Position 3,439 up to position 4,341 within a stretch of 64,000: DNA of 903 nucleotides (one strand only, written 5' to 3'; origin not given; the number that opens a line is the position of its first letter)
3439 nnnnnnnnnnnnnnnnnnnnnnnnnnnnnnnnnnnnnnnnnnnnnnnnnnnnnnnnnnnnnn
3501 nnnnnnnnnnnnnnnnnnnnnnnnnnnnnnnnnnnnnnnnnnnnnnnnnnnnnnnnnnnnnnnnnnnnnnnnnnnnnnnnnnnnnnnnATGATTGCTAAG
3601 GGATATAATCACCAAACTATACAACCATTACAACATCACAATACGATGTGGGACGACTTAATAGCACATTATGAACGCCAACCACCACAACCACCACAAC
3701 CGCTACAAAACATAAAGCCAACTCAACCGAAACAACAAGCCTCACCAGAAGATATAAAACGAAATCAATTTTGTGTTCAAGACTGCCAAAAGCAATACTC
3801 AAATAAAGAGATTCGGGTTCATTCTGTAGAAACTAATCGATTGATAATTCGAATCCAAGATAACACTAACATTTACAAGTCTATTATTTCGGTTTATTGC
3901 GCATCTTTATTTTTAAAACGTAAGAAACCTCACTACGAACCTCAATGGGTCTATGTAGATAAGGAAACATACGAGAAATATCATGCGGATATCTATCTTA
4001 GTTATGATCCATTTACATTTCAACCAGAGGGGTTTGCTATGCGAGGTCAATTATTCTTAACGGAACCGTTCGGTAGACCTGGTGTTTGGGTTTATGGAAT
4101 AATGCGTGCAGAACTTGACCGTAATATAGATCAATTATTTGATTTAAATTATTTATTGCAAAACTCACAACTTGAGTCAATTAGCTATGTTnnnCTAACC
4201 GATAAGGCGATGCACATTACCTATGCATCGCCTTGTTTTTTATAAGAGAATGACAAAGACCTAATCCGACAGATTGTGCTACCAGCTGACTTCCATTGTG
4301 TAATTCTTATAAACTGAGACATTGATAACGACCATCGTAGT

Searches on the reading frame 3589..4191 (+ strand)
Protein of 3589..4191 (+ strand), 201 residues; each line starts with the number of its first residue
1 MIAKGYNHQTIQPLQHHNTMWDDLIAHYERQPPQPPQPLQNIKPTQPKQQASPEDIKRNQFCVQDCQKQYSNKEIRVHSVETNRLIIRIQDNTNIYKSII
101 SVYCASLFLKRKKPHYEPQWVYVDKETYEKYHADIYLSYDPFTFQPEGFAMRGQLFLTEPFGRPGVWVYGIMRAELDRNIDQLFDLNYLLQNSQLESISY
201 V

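Call 24: search_protein_families(library=pfam, proteins=[window:3589-4191:+], max_evalue=0.1)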
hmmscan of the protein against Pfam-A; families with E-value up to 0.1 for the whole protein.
window:3589-4191:+ (201 aa): 1 family
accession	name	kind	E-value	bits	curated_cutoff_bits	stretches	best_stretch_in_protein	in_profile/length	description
PF21194.3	TadZ-like_ARD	-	0.025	15.4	27.4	1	64-103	68-107/108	TadZ-like, receiver domain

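Call 71: search_protein_families(library=padloc, proteins=[window:3589-4191:+], max_evalue=0.1)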
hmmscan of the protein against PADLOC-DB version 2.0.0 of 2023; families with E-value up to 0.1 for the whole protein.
window:3589-4191:+ (201 aa): 0 families

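Call 72: search_protein_families(library=phrogs, proteins=[window:3589-4191:+], max_evalue=0.1)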
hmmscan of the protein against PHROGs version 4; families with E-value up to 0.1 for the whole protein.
window:3589-4191:+ (201 aa): 1 family
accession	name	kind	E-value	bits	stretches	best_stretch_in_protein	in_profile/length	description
phrog_13568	-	unknown function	0.015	17.2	1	32-94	12-73/93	-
